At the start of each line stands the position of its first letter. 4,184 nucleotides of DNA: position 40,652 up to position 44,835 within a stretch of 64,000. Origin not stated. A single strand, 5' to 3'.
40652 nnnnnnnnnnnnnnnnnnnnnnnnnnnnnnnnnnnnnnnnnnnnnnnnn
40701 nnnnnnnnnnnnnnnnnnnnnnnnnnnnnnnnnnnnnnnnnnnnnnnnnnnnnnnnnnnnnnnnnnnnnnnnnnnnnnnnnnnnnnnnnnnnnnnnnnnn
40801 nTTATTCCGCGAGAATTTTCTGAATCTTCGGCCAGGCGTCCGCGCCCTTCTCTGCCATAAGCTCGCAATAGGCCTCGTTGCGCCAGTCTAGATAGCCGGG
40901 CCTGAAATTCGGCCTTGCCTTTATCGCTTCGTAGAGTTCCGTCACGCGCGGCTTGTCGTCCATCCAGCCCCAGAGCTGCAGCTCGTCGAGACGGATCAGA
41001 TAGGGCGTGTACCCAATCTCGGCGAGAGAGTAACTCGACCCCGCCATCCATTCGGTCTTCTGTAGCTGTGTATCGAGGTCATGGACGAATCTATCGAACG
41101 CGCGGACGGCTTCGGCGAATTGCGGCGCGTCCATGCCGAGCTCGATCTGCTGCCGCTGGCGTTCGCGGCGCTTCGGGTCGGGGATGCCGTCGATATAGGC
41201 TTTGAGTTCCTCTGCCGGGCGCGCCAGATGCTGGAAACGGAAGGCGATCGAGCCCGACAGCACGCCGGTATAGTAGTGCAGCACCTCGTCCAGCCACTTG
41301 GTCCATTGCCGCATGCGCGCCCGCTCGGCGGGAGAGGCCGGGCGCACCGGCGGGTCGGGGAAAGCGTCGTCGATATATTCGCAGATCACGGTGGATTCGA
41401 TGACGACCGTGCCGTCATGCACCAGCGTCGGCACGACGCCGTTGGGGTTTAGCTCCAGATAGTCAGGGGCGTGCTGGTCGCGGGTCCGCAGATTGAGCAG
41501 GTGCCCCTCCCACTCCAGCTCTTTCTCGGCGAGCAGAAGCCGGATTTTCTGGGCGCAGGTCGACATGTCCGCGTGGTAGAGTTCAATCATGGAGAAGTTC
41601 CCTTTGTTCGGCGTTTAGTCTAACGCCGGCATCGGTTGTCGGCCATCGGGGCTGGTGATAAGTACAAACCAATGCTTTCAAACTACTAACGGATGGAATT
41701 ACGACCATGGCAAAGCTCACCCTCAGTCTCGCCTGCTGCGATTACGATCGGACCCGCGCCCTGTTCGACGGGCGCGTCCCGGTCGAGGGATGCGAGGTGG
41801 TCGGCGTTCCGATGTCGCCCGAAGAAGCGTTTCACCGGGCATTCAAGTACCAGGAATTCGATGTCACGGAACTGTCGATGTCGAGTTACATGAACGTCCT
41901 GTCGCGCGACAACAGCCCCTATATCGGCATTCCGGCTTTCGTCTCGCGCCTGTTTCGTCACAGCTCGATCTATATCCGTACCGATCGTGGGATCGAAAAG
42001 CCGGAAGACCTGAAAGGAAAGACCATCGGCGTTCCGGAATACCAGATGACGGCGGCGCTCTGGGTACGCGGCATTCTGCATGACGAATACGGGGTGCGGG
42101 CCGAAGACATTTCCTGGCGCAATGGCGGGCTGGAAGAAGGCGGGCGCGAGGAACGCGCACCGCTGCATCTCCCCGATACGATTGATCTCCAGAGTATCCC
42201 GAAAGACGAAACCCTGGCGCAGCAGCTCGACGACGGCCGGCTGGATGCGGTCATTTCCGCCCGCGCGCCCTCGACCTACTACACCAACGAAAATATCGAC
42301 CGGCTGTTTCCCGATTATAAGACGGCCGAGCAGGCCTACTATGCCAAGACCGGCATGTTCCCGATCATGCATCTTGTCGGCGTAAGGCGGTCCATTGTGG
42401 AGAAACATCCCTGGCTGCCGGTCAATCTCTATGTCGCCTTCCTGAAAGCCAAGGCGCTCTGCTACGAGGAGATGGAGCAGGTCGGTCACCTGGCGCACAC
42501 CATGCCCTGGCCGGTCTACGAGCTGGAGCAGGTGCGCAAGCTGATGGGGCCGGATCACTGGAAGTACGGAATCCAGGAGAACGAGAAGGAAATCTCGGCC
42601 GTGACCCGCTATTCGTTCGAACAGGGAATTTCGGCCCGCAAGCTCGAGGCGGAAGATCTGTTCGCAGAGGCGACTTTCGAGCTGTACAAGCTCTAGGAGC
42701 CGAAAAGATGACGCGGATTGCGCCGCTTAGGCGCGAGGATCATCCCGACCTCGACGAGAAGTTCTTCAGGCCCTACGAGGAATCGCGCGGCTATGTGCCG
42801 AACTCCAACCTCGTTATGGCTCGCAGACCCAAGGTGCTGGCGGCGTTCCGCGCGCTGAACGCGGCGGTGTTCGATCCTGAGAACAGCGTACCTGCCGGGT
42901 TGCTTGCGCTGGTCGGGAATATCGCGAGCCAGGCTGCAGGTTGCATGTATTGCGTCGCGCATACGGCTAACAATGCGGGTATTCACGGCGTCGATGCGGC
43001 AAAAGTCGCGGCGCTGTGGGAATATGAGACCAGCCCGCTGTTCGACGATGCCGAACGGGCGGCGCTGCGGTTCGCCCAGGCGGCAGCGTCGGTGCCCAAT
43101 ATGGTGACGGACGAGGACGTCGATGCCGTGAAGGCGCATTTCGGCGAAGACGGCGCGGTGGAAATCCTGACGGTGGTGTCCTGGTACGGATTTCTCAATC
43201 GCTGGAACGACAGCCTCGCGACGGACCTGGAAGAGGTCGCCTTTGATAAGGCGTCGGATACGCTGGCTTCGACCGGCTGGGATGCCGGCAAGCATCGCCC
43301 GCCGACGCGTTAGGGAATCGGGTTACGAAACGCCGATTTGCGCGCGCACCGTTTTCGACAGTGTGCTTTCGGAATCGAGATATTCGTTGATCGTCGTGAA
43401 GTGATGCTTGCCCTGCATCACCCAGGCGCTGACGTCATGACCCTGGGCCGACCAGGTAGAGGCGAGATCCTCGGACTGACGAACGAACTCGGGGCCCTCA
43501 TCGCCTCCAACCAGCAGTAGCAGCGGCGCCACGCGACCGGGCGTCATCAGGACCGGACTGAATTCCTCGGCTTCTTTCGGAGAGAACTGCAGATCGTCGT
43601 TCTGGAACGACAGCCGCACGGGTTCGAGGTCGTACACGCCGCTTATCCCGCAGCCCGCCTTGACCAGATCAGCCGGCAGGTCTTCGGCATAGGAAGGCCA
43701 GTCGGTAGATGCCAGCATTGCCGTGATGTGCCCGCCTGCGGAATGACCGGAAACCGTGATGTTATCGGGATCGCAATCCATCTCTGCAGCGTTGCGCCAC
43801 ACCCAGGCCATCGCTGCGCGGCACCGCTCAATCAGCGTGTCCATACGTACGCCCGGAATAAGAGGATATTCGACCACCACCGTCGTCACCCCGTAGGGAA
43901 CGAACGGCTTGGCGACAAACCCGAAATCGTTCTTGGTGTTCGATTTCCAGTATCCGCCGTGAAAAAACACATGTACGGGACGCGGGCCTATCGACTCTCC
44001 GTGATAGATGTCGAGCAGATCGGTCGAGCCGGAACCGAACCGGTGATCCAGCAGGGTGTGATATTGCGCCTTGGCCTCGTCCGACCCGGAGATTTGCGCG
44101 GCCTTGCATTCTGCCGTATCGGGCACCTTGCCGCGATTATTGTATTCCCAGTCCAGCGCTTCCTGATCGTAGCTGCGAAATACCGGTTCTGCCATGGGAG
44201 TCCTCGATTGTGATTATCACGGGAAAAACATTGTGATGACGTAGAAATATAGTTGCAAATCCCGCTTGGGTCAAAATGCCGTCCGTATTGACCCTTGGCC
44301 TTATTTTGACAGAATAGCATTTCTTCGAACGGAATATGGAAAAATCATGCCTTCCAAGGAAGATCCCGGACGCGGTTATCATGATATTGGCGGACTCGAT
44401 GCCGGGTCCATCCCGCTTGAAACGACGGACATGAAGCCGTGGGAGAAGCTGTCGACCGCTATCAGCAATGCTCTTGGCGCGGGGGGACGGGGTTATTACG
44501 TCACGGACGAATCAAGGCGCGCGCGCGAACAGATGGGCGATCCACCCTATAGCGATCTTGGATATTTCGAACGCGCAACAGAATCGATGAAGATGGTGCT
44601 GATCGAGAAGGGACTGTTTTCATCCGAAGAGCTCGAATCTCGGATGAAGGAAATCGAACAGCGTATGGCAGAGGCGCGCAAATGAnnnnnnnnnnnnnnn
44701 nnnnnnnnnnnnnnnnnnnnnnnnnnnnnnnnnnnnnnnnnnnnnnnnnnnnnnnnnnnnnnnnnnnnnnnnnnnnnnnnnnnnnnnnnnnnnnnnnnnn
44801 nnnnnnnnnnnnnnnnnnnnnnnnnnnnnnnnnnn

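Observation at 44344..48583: Three-gene nitrile-hydratase-family enzyme (split beta, Co-type alpha) in an operon with an orphan Mo-hydroxylase large subunit and a CMD-family protein, with no activator gene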

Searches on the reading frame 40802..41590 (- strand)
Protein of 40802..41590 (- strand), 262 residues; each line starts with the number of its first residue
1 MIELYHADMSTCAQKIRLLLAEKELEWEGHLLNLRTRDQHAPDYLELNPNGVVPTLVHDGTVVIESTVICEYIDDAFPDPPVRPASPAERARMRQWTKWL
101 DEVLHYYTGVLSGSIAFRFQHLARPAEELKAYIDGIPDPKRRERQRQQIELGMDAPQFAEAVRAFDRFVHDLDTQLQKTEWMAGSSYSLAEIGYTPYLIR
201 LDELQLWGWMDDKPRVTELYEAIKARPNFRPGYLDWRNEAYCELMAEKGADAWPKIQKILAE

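Call 3: search_protein_families(library=pfam, proteins=[window:40802-41590:-], max_evalue=0.01)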
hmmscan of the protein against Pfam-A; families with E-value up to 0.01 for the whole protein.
window:40802-41590:- (262 aa): 6 families
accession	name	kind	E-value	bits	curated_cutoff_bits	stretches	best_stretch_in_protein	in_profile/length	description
PF13409.12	GST_N_2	-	7.5e-20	71.8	25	1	10-75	2-69/70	Glutathione S-transferase, N-terminal domain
PF13417.12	GST_N_3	-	1.6e-18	67.3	22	1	4-81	1-75/75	Glutathione S-transferase, N-terminal domain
PF02798.26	GST_N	-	2e-16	60.5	20.9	1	3-74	4-75/76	Glutathione S-transferase, N-terminal domain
PF13410.11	GST_C_2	-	4.6e-05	23.9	24.9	1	157-222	3-69/69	Glutathione S-transferase, C-terminal domain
PF17172.10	GST_N_4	-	8.2e-05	23.7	30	1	48-107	29-88/99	Glutathione S-transferase N-terminal domain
PF14497.11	GST_C_3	-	0.0024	18.5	21.6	1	166-228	32-96/104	Glutathione S-transferase, C-terminal domain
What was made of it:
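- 40802..41590 (-): Glutathione S-transferase family protein (262 aa). GST_N and GST_C Pfam hits (call 3).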

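Call 4: search_protein_families(library=ncbifam, proteins=[window:40802-41590:-], max_evalue=0.01)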
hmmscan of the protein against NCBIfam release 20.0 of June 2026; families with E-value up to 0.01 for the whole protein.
window:40802-41590:- (262 aa): 10 families
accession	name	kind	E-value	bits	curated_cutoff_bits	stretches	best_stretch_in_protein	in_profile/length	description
NF050814.1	FtsZBindFzlA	equivalog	1.2e-24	87.3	300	2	3-106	6-110/228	FtsZ-binding protein FzlA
TIGR01262.1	maiA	equivalog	4.4e-19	68.9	171.05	1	4-97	2-97/211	maleylacetoacetate isomerase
NF007016.1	PRK09481.1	equivalog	2.3e-14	53.3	314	1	4-101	13-107/209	stringent starvation protein SspA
NF011693.0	PRK15113.1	equivalog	8.4e-14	51.7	150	1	18-100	24-109/214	glutathione transferase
NF008731.0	PRK11752.1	equivalog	1.5e-10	40.8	325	1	20-109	68-159/287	glutathione-dependent disulfide-bond oxidoreductase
NF007831.0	PRK10542.1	equivalog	1.6e-09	37.6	198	1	11-106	9-107/201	glutathione transferase GstA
NF010579.0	PRK13972.1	equivalog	6.6e-09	35.6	332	1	1-59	1-58/215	GSH-dependent disulfide bond oxidoreductase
NF007682.0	PRK10357.1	equivalog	4.9e-08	32.8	181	1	10-104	9-101/202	glutathione S-transferase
NF049950.1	IsopEpoxGlthnTfaseIsoI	equivalog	3.6e-07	30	300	1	46-113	46-113/238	iIsoprene-epoxide--glutathione S-transferase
NF042997.1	bet_ethrase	equivalog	1.1e-05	24.7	440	1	53-102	59-108/273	beta-etherase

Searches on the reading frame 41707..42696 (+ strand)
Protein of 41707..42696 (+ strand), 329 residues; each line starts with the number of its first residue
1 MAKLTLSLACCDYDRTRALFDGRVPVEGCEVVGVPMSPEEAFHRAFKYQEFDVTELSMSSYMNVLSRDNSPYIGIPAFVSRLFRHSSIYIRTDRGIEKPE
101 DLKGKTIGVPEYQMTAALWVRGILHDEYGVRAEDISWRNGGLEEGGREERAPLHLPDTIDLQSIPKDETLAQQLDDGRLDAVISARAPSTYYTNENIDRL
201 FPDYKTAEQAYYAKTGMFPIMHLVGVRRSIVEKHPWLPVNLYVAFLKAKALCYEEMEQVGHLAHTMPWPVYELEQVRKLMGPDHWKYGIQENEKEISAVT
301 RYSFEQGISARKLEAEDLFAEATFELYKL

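Call 3: search_protein_families(library=pfam, proteins=[window:41707-42696:+], max_evalue=0.01)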
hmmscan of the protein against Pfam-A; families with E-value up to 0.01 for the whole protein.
window:41707-42696:+ (329 aa): 2 families
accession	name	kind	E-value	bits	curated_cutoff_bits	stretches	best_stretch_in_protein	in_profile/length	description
PF12974.12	Phosphonate-bd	-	4.8e-07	29.8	27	1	28-135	28-136/242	ABC transporter, phosphonate, periplasmic substrate-binding protein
PF09084.16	NMT1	-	0.0016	18.8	20.5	1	86-117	75-106/216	NMT1/THI5 like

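Call 4: search_protein_families(library=ncbifam, proteins=[window:41707-42696:+], max_evalue=0.01)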
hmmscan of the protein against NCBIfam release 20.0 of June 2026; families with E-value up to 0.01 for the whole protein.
window:41707-42696:+ (329 aa): 3 families
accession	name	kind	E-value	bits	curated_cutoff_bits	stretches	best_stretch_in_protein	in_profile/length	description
TIGR01728.1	SsuA_fam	subfamily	0.0018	17.6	163.5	0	87-129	86-128/290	aliphatic sulfonate ABC transporter substrate-binding protein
TIGR01729.1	taurine_ABC_bnd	equivalog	0.0029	17.1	304.25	1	79-112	75-108/300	taurine ABC transporter substrate-binding protein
TIGR01098.1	3A0109s03R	subfamily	0.0035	16.9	112.05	1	41-130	75-167/253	phosphate/phosphite/phosphonate ABC transporter substrate-binding protein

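Call 43: search_solved_structures(query=window:41707-42696:+, max_evalue=0.1)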
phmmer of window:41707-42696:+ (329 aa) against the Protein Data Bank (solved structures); distinct sequences matched with E-value up to 0.1: 1.
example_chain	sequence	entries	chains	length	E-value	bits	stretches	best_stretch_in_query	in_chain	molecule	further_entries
9jp7_A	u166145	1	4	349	1.1e-94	320.6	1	1-328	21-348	4,5-dihydroxyphthalate decarboxylase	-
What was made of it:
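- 41707..42696 (+): Close homologue of 4,5-dihydroxyphthalate decarboxylase (329 aa). PDB 9jp7: E = 1e-94, 320 bits, full length (call 43).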

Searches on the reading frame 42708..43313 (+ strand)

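Call 3: search_protein_families(library=pfam, proteins=[window:42708-43313:+], max_evalue=0.01)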
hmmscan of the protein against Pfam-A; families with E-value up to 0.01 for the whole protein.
window:42708-43313:+ (201 aa): 1 family
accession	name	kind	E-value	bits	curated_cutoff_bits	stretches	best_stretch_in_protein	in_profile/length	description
PF02627.25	CMD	-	1.7e-08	34.8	23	1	41-124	1-83/84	Carboxymuconolactone decarboxylase family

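Call 4: search_protein_families(library=ncbifam, proteins=[window:42708-43313:+], max_evalue=0.01)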
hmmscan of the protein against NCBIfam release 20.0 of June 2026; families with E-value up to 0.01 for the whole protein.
window:42708-43313:+ (201 aa): 3 families
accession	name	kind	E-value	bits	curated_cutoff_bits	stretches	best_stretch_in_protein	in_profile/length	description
NF053654.1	GroundWater_YciW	equivalog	3.5e-19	69.2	310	1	1-170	1-169/179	YciW-related (seleno)protein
TIGR01926.1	peroxid_rel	subfamily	2.8e-15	56.5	81.8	1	17-170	16-171/178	peroxidase-related enzyme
TIGR04030.1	perox_Avi_7169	hypoth_equivalog_domain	1.7e-07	31.5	233.15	1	37-166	46-178/185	alkylhydroperoxidase domain protein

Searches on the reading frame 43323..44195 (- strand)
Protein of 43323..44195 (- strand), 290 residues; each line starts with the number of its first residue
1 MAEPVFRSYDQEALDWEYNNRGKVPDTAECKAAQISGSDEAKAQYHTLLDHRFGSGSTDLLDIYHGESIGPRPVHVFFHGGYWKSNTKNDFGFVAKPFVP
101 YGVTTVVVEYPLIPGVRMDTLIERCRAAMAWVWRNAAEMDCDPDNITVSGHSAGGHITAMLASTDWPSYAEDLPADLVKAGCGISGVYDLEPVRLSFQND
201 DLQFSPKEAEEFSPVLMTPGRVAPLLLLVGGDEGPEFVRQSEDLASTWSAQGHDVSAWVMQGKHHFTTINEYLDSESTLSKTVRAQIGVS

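Call 3: search_protein_families(library=pfam, proteins=[window:43323-44195:-], max_evalue=0.01)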
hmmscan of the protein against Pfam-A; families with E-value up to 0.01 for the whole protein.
window:43323-44195:- (290 aa): 3 families
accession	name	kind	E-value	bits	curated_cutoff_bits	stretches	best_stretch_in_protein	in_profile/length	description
PF20434.5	BD-FAE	-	1.4e-17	64.3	26.8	1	61-165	1-110/215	BD-FAE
PF07859.19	Abhydrolase_3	-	7.1e-16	59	25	1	76-163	2-90/210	alpha/beta hydrolase fold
PF00135.34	COesterase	-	9.2e-08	31.9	27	1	126-164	165-203/515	Carboxylesterase family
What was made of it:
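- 43323..44195 (-): Divergently transcribed alpha/beta hydrolase (290 aa), esterase- or formamidase-like. PF20434 and PF07859 (call 3).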

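Call 4: search_protein_families(library=ncbifam, proteins=[window:43323-44195:-], max_evalue=0.01)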
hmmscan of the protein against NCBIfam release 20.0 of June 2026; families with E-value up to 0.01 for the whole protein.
window:43323-44195:- (290 aa): 10 families
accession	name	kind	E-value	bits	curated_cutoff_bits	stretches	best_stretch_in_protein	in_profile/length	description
NF058665.1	HaHSL_fam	equivalog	7.5e-43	146.8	320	1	14-282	2-258/260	hormone-sensitive lipase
NF058653.1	LipP1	equivalog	3.2e-16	59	350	1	61-163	60-163/300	LipP1 family hormone-sensitive lipase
NF052354.1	EstLipQMycob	equivalog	1.8e-12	46.6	700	1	49-191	138-288/418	esterase LipQ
NF033149.0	CHL_hydrolase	equivalog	1.4e-09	37.3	500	1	72-162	75-166/310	chloramphenicol hydrolase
NF007547.0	PRK10162.1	equivalog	1.2e-06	27.7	389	1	74-164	86-175/321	acetyl esterase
NF052620.1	AryltfaseLP1002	equivalog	8.1e-06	25.4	300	1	73-162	33-124/265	lp_1002 family arylesterase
NF042968.1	AcxylEst_AxeA1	equivalog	3.5e-05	22.3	700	1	63-162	40-138/459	acetylxylan esterase AxeA1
NF058651.1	GESAG_HSLs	subfamily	7.2e-05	22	430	1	76-162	71-154/296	GESAG motif subfamily hormone-sensitive lipase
NF041556.1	tannase_B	equivalog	0.00092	18.6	300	1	125-173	136-185/463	subtype B tannase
NF050058.1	e_dPHAscl_type1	hypoth_equivalog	0.0078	15.7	150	0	136-164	96-124/276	extracellular catalytic domain type 1 short-chain-length polyhydroxyalkanoate depolymerase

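Call 45: search_solved_structures(query=window:43323-44195:-, max_evalue=0.001)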
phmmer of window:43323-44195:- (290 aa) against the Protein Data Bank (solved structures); distinct sequences matched with E-value up to 0.001: 83 (the best 60 are shown).
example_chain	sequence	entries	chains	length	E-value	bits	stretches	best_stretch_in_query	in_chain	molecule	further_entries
9n8r_A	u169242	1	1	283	2.5e-29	105.5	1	5-279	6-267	Lipase 1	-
2pbl_A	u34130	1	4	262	4.2e-19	71.9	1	43-282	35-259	Putative esterase/lipase/thioesterase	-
4e11_A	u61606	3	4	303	2.2e-18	69.5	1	47-284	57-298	kynurenine formamidase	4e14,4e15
4ypv_A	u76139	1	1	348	5.4e-12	48.6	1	72-162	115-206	Est8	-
6k34_B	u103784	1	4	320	1e-10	44.4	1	67-162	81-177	Lipase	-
4wy8_A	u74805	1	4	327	2.3e-10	43.3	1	73-161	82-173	esterase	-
2c7b_A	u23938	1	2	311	3.6e-10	42.6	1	56-167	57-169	CARBOXYLESTERASE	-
5ao9_A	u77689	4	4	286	9.8e-10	41.2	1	72-161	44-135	ESTERASE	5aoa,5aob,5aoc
7bfn_A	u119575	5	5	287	9.9e-10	41.1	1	72-161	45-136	Esterase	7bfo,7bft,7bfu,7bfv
6aae_A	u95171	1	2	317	2.3e-09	39.9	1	63-162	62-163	Esterase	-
7bfr_A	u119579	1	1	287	4e-09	39.2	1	72-161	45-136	Esterase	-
4zrs_A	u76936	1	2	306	4.2e-09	39.1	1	27-250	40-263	Esterase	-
6iey_B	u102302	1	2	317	6e-09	38.6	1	63-162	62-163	Esterase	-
2hm7_A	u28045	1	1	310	7.2e-09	38.3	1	58-161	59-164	Carboxylesterase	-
5mif_A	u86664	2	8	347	8.2e-09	38.1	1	72-161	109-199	'Carboxyl esterase 2 | Carboxyl esterase 2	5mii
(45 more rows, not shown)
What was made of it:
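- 43323..44195 (-): PDB hits include kynurenine formamidase 4e11 at 69 bits (call 45).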

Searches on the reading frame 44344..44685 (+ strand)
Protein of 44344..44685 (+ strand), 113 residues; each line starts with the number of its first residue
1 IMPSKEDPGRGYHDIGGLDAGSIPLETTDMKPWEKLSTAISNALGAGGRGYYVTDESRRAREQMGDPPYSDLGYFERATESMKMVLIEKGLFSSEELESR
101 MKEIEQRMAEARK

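Call 3: search_protein_families(library=pfam, proteins=[window:44344-44685:+], max_evalue=0.01)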
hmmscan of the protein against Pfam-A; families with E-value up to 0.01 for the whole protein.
window:44344-44685:+ (113 aa): 1 family
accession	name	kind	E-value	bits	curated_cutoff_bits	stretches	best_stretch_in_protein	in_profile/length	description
PF21006.2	NHase_beta_N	-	7.8e-15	55.4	21.5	1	11-109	3-103/115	Nitrile hydratase beta subunit, N-terminal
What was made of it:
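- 44347..44685 (+): NHase beta subunit, N-terminal half (112 aa; AnhD/ScnB-like). PF21006, 55 bits (call 3).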

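Call 4: search_protein_families(library=ncbifam, proteins=[window:44344-44685:+], max_evalue=0.01)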
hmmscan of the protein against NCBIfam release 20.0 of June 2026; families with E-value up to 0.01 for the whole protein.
window:44344-44685:+ (113 aa): 1 family
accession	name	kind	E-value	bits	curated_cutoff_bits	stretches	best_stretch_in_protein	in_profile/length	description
TIGR03888.1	nitrile_beta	equivalog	1.7e-12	47.7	152.2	1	10-107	2-101/226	nitrile hydratase subunit beta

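Call 14: search_solved_structures(query=window:44344-44685:+, max_evalue=1, show_alignments=3)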
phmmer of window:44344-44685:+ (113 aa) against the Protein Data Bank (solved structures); distinct sequences matched with E-value up to 1: 18.
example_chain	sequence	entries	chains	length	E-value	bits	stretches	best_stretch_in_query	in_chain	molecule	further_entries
4zgd_B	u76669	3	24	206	1.2e-07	35.8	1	11-101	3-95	Nitrile hydratase beta subunit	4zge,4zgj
4fm4_B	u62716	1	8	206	1.2e-07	35.8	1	11-101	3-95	Nitrile hydratase beta subunit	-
3qz9_B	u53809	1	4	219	0.00038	24.6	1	11-98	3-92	Co-type Nitrile Hydratase beta subunit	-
3qxe_B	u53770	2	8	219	0.00038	24.6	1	11-98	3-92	Co-type Nitrile Hydratase beta subunit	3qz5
1v29_B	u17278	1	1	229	0.00068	23.8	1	11-103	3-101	nitrile hydratase b chain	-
3qyh_B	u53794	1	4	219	0.00074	23.6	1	11-98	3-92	Co-type Nitrile Hydratase beta subunit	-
3qyg_B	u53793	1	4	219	0.001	23.2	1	11-98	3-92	Co-type Nitrile Hydratase beta subunit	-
1ahj_B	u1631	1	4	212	0.0011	23.1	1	11-99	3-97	NITRILE HYDRATASE (SUBUNIT BETA)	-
2ahj_B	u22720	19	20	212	0.0011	23.1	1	11-99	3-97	NITRILE HYDRATASE | Nitrile hydratase subunit beta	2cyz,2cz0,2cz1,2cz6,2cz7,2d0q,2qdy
2dd4_B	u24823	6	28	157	0.0016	22.6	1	12-110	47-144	Thiocyanate hydrolase beta subunit | Thiocyanate hydrolase subunit beta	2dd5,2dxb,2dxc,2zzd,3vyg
3wvd_B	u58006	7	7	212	0.0029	21.7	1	11-99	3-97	Nitrile hydratase subunit beta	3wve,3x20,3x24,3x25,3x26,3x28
3a8m_B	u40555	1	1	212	0.004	21.3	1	11-99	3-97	Nitrile hydratase subunit beta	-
7qou_B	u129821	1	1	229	0.01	19.9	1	11-102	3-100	Nitrile hydratase subunit beta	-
3hht_B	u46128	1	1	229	0.013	19.6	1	11-103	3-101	Nitrile hydratase beta subunit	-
7qom_B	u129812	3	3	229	0.02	19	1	11-102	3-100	Nitrile hydratase subunit beta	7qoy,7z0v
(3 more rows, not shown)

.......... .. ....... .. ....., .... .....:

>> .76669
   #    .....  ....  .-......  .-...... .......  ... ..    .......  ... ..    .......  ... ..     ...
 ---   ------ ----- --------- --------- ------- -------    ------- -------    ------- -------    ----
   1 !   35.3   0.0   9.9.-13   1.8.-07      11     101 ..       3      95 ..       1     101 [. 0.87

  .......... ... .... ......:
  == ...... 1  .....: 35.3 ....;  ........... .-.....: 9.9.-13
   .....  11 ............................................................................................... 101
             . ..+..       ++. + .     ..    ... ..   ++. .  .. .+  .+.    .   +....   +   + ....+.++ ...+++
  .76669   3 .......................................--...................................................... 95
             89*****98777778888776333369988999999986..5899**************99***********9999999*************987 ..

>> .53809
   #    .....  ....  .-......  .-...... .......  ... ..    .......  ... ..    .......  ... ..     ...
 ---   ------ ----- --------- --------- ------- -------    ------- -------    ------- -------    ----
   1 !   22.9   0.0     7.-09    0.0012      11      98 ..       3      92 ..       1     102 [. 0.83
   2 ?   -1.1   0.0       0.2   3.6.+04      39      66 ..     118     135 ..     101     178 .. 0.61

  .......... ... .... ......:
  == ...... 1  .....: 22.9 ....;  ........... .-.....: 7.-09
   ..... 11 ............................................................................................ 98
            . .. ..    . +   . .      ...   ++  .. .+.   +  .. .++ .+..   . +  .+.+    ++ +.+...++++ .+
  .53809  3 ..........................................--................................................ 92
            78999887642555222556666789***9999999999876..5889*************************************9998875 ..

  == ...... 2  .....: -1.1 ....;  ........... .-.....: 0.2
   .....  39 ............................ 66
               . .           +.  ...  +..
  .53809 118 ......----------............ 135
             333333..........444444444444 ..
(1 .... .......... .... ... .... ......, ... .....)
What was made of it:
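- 44347..44685 (+): HDIGG motif and the conserved Arg of the DE-x-R motif, aligned to PDB NHase beta chains (call 14).
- On Cobalt-type nitrile hydratase (beta subunit): The Arg of DESR in beta-N aligns with the Arg of DE-x-R (call 14).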
